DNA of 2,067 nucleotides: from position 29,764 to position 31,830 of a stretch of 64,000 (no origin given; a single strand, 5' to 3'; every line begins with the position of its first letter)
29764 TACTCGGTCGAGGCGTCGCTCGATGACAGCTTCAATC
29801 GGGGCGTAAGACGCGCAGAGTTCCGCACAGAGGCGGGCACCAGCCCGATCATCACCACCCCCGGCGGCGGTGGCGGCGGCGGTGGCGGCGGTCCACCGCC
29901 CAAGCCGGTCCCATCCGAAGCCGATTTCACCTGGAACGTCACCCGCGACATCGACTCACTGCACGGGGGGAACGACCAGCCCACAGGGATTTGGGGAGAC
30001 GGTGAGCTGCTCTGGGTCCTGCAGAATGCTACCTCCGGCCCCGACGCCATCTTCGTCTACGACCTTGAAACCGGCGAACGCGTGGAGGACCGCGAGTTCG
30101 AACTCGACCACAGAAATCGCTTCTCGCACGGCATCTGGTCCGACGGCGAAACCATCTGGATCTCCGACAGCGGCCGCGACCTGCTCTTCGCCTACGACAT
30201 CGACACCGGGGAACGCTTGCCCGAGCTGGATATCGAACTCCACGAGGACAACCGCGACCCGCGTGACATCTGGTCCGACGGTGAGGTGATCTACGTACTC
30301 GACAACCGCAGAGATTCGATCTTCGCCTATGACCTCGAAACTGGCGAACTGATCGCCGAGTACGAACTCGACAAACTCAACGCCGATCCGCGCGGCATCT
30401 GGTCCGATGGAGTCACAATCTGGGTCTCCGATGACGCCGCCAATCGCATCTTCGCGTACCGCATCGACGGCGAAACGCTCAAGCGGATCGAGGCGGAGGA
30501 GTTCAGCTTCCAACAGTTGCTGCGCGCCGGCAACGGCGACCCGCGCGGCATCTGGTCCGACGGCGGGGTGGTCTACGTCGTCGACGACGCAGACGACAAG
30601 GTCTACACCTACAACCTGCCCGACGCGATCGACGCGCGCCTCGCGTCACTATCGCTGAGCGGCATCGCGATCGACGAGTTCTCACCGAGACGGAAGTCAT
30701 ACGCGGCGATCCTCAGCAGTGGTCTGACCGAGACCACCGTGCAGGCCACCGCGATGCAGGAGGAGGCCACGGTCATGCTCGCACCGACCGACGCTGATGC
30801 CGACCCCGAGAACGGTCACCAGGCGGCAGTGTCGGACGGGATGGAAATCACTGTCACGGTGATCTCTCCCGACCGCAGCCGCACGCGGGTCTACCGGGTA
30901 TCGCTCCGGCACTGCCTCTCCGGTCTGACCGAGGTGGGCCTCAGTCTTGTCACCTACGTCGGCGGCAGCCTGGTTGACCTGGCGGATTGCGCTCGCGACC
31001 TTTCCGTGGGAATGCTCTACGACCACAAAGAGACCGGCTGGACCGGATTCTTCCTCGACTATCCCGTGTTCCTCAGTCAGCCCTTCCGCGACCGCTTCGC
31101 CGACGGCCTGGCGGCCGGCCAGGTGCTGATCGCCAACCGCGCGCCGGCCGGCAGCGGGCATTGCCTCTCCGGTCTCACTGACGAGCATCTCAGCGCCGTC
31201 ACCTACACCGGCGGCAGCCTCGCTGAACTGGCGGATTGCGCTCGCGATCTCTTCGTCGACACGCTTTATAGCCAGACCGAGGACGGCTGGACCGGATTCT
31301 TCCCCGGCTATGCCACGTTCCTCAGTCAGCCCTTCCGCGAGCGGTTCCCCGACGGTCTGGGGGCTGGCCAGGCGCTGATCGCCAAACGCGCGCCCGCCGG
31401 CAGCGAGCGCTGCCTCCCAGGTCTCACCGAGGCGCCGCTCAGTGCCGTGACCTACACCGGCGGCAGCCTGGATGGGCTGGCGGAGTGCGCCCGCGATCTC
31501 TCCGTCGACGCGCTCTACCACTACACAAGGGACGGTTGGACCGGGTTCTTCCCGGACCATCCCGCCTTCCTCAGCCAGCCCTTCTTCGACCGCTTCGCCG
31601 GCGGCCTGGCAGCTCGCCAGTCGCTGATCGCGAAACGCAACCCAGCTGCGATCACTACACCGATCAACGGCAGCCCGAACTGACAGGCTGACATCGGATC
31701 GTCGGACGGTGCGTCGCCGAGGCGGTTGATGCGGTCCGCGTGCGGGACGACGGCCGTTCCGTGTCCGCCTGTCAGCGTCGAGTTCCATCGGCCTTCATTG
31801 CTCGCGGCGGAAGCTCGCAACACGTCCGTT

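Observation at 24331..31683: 2450-aa exported multi-repeat protein with a T/S/K-rich 18-bp tandem-repeat linker, G10 hinge and a triple Cys-containing C-terminal repeat of unknown family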

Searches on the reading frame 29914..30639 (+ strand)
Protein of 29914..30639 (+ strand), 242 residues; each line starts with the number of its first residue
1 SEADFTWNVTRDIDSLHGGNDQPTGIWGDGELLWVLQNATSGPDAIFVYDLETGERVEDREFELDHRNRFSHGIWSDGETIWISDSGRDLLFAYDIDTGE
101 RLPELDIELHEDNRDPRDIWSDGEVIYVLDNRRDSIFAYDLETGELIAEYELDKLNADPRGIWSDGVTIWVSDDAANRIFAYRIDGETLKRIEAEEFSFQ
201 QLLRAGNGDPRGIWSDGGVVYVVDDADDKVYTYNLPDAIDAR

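Call 41: search_solved_structures(query=A2, max_evalue=1)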
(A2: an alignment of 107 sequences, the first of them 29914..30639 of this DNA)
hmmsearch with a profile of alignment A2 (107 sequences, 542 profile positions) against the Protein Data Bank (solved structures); distinct sequences matched with E-value up to 1: 2.
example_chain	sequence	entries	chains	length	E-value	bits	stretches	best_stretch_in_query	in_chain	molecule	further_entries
2z2n_A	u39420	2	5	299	0.018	17.3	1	197-228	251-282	virginiamycin B lyase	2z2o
2z2p_A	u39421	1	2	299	0.1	14.8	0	197-228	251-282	Virginiamycin B lyase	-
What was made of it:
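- The PDB profile search finds only a one-blade match to virginiamycin B lyase at E = 0.018 (call 41).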

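Call 48: predict_structure(alignment_id=A2)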
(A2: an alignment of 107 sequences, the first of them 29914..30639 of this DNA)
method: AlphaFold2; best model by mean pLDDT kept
length: 242 residues; sequences in the alignment: 107
mean_pLDDT: 88.5   pTM: 0.86
mean pLDDT of the five models: 88.5, 87.6, 84.9, 84.5, 83.4
residues with pLDDT >= 90: 153; 70-90: 70; 50-70: 6; < 50: 13
segments of 3 or more residues with pLDDT < 50: 1-8, 238-242
pLDDT, mean of each block of 10 residues (from residue 1): 46 80 92 93 93 91 93 96 92 97 97 96 98 97 98 96 94 92 95 88 77 83 85 66 34
secondary structure, 60 per line:
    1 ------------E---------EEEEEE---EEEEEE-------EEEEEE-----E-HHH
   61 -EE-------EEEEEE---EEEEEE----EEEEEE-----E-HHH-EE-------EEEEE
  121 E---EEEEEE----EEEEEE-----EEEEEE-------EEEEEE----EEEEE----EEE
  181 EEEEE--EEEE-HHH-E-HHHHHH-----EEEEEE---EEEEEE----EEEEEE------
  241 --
elements in order: E23-28 E32-37 E45-50 E71-76 E80-85 E90-95 E116-121 E125-130 E135-140 E146-151 E159-164 E169-173 E178-185 E188-191 H199-204 E210-215 E219-224 E229-234
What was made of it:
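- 29914..30639 (+): Second, well-conserved 5-bladed WSDG beta-propeller (aa 1862-2103). AlphaFold2 model pLDDT 88.5, pTM 0.86 (call 48).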

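Call 51: fold_search(model_id=the predicted structure, library=pdb)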
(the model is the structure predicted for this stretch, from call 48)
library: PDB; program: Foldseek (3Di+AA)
matches with E <= 10: 1717; with E <= 0.001: 1071
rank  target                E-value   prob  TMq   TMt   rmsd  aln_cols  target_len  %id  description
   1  2iwa                  2.0e-10  1.00  0.71  0.68   5.6       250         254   15  Unbound glutaminyl cyclotransferase from Carica papaya. (released 2006-07-04)
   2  3nol                  2.6e-10  1.00  0.73  0.75   3.2       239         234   15  Crystal structure of Zymomonas mobilis Glutaminyl Cyclase (trigonal form) (released 2010-11-03)
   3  3mbr                  4.2e-10  1.00  0.74  0.76   3.1       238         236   16  Crystal Structure of the Glutaminyl Cyclase from Xanthomonas campestris (released 2010-06-30)
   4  6g6n_B                6.1e-10  1.00  0.50  0.40   6.5       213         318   11  Crystal structure of the computationally designed Tako8 protein in C2 (released 2018-11-28)
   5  7nyq_B                1.1e-09  1.00  0.65  0.58   4.5       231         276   16  Crystal structure of the Mei-P26 NHL domain (released 2022-05-04)
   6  2faw_A                2.5e-09  1.00  0.71  0.69   4.2       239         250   16  crystal structure of papaya glutaminyl cyclase (released 2006-10-03)
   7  8j72_B                5.7e-09  1.00  0.65  0.58   5.3       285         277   17  Crystal structure of mammalian Trim71 in complex with lncRNA Trincr1 (released 2024-03-06)
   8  22gw_C                9.7e-09  1.00  0.66  0.62   4.5       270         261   16  Crystal structure of the CJ1041C protein from Campylobacter jejuni in the apo form in space group P2 (released 2026-04-01)
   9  22gw_B                9.7e-09  1.00  0.65  0.61   5.3       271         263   16  Crystal structure of the CJ1041C protein from Campylobacter jejuni in the apo form in space group P2 (released 2026-04-01)
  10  9y7h_B                1.0e-08  1.00  0.51  0.39   5.8       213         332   14  Gb1g2 crosslinked to PLCb3 (released 2026-02-18)
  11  7nyq_A                1.1e-08  1.00  0.65  0.58   4.5       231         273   16  Crystal structure of the Mei-P26 NHL domain (released 2022-05-04)
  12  22gw_D                1.1e-08  1.00  0.65  0.61   4.8       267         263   17  Crystal structure of the CJ1041C protein from Campylobacter jejuni in the apo form in space group P2 (released 2026-04-01)
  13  9m58_A                1.1e-08  1.00  0.63  0.41   5.0       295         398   14  Cu/Zn-superoxide dismutase from Deinococcus radiodurans (Calcium-free) (released 2025-09-24)
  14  8suc                  1.2e-08  1.00  0.62  0.55   4.8       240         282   14  NHL-2 NHL domain (released 2024-05-08)
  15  22gv_B                1.6e-08  1.00  0.63  0.60   5.3       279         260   16  Crystal structure of the CJ1041C protein from Campylobacter jejuni in complex with Ca2+ in space group P1 (released 2026-04-01)
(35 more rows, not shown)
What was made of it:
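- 29914..30639 (+): Foldseek top hits are 5-bladed plant/bacterial-type glutaminyl cyclases, TM 0.71-0.76 at 15-16% identity, followed by NHL domains (call 51).
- On Plant/bacterial-type glutaminyl cyclase (five-bladed propeller): (a) is met: TM 0.71-0.76 to 3mbr, 3nol and 2iwa (call 51).
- Closest known: Five-bladed beta-propellers: plant/bacterial-type glutaminyl cyclases. Same: TM 0.71-0.76 to the cyclases (call 51).
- The best Foldseek matches of the model are 5-bladed glutaminyl cyclases 3mbr, 3nol and 2iwa (TM 0.71-0.76, E about 1e-10; call 51). NHL and other binding propellers score nearly as well (call 51).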

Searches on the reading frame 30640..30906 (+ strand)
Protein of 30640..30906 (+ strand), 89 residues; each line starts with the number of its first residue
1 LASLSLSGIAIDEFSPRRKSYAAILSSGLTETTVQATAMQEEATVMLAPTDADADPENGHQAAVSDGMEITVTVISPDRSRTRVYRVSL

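Call 57: search_protein_families(library=pfam, proteins=[window:30640-30906:+], max_evalue=1)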
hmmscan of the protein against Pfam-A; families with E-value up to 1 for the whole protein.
window:30640-30906:+ (89 aa): 2 families
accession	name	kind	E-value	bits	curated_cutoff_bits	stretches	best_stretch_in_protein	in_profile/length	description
PF12733.13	Cadherin-like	-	1.6e-07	32.1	24.2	1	1-88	1-85/89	Cadherin-like beta sandwich domain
PF09872.14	DUF2099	-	0.03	14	25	1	27-80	119-176/257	Uncharacterized protein conserved in archaea (DUF2099)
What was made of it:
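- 30640..30906 (+): Cadherin-like beta-sandwich (aa 2104-2192). PF12733 at 32.1 bits against a cut-off of 24.2 when scanned alone (call 57).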

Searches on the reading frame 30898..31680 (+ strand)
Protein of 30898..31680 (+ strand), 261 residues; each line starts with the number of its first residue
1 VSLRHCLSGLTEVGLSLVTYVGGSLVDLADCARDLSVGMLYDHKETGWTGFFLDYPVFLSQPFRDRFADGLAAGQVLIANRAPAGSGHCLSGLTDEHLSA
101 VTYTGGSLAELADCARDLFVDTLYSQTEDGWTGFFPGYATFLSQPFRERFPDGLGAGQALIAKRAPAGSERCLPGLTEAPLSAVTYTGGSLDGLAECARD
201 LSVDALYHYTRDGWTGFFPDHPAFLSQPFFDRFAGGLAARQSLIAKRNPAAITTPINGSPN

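Call 13: find_homologous_proteins(query=window:30898-31680:+, max_evalue=0.001)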
Query window:30898-31680:+ (261 aa): 2 proteins with E <= 0.001 among 5969 candidates.
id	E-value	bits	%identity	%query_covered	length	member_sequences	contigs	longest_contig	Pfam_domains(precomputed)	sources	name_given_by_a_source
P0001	2.6e-149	514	87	100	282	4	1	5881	-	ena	-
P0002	5.9e-77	277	41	92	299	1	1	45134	-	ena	-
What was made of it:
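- Tried and rejected: Word-indexed protein search with the three Cys repeats: only 2 hits (call 13).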

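Call 16: find_encoding_contigs(protein=P0002, flank=10000, max_places=4)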
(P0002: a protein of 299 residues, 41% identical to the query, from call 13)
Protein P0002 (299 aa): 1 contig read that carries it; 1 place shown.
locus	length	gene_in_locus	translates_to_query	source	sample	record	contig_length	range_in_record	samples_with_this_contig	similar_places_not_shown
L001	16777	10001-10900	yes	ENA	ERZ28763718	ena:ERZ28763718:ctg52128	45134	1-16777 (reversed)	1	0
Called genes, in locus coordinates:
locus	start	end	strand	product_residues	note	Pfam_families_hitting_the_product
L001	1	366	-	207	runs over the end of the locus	-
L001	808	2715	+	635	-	PF05719:GPP34, PF00067:p450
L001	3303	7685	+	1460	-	PF00041:fn3 (faint), PF17425:Arylsulfotran_N (faint), PF25059:FN3_DSCAM-DSCAML_C (faint)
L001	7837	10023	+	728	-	-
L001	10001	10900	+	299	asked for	-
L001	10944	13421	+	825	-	PF03176:MMPL, PF02460:Patched, PF12349:Sterol-sensing (weak)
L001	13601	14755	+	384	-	PF00355:Rieske, PF19298:KshA_C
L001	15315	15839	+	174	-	PF04978:MST (weak), PF12867:DinB_2, PF05163:DinB (weak)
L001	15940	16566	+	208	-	PF00293:NUDIX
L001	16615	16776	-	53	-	?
